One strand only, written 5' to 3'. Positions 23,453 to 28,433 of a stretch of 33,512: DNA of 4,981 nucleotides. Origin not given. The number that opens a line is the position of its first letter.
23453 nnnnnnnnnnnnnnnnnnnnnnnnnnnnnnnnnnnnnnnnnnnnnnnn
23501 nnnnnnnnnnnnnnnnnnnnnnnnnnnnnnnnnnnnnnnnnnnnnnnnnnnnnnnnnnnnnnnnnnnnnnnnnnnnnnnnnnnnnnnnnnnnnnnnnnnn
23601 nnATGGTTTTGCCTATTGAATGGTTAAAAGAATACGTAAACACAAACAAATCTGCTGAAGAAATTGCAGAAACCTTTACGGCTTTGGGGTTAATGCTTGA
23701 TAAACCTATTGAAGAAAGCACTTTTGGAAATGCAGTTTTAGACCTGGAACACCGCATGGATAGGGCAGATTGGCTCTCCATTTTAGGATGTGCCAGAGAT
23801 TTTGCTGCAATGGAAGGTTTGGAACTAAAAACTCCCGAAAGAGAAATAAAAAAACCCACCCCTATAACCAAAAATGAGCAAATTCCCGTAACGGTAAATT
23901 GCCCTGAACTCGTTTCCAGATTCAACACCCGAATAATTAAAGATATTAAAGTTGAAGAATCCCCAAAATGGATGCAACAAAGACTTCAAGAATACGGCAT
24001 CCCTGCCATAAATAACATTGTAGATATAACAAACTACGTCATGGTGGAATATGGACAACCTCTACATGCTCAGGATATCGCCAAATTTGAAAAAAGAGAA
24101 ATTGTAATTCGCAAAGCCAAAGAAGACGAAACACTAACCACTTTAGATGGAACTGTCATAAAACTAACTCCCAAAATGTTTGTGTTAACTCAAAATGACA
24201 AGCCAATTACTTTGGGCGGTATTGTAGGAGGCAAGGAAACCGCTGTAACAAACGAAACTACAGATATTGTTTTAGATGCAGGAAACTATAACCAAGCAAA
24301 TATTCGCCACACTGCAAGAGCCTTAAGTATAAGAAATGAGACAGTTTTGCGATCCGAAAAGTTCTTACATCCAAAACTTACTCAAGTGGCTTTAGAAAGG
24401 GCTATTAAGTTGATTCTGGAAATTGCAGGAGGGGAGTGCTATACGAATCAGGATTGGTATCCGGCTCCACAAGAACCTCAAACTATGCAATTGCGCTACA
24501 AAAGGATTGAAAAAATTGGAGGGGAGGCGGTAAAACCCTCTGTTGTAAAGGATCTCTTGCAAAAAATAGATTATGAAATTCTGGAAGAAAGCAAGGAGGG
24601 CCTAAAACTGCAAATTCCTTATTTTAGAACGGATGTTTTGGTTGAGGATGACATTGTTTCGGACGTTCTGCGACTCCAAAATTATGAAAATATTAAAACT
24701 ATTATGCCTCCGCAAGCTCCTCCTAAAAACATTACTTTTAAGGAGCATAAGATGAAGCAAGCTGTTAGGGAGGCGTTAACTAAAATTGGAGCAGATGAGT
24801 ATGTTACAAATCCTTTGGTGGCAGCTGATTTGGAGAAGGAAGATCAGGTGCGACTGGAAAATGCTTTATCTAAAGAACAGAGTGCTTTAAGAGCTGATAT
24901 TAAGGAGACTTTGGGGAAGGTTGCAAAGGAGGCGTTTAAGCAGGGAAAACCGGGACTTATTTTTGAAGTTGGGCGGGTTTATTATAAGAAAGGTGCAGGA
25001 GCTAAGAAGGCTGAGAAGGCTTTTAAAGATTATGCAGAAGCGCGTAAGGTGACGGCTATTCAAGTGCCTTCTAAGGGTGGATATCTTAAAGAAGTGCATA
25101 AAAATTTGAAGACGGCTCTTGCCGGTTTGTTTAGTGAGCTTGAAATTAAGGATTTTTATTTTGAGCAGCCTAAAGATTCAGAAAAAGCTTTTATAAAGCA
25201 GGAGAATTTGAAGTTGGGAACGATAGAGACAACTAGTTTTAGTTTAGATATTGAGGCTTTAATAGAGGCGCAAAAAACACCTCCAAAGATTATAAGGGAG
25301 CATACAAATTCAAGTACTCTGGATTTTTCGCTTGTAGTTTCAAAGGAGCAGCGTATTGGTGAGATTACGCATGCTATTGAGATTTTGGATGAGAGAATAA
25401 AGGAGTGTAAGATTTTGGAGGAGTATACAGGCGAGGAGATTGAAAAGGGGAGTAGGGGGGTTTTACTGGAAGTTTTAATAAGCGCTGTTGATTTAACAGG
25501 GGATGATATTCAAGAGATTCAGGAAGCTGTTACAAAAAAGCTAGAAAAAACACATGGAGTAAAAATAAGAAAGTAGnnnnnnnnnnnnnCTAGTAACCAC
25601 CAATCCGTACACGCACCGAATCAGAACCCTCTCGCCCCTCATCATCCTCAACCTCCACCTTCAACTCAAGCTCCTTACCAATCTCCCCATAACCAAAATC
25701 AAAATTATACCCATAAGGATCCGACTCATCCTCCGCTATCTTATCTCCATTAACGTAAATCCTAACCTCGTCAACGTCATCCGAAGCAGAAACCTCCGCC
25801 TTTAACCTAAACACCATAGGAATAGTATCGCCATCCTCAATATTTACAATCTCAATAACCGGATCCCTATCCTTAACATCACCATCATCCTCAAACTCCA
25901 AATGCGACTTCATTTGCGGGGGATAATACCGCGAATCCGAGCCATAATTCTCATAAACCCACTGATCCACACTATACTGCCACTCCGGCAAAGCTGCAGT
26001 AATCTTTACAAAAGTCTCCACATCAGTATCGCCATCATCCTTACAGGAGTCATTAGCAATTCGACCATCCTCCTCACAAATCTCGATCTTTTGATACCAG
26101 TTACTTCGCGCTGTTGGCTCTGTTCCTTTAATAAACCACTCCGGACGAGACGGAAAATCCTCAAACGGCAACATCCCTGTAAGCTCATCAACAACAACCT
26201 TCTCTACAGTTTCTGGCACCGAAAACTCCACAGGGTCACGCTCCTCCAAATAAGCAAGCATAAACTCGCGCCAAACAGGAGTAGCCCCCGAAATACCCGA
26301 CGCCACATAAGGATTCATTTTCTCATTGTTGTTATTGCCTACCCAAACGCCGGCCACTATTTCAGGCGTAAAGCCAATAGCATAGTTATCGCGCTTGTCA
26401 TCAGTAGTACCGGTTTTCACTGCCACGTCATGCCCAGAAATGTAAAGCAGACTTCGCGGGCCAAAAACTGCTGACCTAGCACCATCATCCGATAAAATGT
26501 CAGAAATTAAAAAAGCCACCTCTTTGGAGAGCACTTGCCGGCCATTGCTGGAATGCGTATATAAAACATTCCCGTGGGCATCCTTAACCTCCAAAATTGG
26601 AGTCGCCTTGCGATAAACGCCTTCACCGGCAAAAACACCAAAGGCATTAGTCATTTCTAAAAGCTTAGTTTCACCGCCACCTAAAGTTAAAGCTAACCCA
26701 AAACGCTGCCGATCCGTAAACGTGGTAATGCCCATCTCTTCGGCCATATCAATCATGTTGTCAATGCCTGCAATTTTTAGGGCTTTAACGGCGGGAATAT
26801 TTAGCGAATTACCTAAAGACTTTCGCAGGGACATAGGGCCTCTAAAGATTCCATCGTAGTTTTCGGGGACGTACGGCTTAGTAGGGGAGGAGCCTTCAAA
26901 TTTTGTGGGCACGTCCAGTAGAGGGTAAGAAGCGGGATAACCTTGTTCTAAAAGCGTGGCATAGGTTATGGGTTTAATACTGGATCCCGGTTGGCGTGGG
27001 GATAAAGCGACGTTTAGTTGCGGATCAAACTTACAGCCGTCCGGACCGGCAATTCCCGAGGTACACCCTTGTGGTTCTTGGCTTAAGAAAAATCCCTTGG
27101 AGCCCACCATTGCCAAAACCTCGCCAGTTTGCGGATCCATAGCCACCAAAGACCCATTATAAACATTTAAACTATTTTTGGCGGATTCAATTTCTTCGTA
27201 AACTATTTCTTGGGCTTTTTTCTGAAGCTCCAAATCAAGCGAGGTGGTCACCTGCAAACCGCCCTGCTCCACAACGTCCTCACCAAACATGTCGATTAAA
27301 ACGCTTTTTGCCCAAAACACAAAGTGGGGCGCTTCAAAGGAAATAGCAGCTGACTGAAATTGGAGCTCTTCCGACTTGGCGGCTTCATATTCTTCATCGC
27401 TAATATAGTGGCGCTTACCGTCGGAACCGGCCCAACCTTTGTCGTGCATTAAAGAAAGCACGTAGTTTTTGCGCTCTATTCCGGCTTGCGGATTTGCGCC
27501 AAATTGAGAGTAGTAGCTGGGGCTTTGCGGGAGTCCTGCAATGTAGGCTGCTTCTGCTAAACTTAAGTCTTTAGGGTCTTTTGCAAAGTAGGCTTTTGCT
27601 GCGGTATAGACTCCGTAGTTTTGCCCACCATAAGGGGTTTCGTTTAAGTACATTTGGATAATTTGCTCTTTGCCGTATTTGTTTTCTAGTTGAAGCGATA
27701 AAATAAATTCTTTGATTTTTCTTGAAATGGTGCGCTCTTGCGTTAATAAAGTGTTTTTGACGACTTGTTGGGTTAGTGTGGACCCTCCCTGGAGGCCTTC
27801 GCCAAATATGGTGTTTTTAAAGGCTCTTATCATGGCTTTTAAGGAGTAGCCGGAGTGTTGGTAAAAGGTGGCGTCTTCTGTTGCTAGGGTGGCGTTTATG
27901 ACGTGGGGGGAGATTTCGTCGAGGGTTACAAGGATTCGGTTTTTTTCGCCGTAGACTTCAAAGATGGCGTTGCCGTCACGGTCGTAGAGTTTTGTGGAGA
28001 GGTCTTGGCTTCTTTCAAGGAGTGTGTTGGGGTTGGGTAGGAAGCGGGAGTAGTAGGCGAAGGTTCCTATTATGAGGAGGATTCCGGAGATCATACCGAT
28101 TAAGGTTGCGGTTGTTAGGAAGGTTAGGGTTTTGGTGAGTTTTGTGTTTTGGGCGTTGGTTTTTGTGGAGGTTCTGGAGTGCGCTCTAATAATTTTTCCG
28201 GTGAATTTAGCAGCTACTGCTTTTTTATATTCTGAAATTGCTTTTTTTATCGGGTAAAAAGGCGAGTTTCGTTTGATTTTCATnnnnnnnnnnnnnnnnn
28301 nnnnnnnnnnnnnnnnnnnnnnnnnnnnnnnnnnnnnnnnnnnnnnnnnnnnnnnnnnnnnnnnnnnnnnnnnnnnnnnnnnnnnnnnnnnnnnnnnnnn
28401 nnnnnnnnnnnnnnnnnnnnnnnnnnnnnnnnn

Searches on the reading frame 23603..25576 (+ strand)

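Call 73: search_protein_families(library=pfam, proteins=[window:23603-25576:+], max_evalue=0.001)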
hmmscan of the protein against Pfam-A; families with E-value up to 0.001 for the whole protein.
window:23603-25576:+ (657 aa): 4 families
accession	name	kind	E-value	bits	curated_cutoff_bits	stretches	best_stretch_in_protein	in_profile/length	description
PF03483.22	B3_4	-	1.8e-56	190.9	29.3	1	105-276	3-174/174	B3/4 domain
PF03484.21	B5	-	1.5e-14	54.4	28.6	1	295-361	1-67/67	tRNA synthetase B5 domain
PF17759.6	tRNA_synthFbeta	-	1.2e-13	51.5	22.4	1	364-529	1-171/214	Phenylalanyl tRNA synthetase beta chain CLM domain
PF03147.19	FDX-ACB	-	1.6e-09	38.5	31.1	1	570-656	5-94/94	Ferredoxin-fold anticodon binding domain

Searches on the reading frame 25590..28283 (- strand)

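Call 73: search_protein_families(library=pfam, proteins=[window:25590-28283:-], max_evalue=0.001)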
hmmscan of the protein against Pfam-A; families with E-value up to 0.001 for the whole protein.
window:25590-28283:- (897 aa): 3 families
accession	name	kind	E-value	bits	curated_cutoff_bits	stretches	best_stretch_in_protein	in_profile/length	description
PF00912.28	Transgly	-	2.9e-59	199.9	27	1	105-279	3-177/178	Transglycosylase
PF00905.27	Transpeptidase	-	1e-15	58.2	22.1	1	377-639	1-265/299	Penicillin binding protein transpeptidase domain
PF17957.7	Big_7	-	1.2e-07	32.7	24.1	1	808-881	1-59/70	Bacterial Ig domain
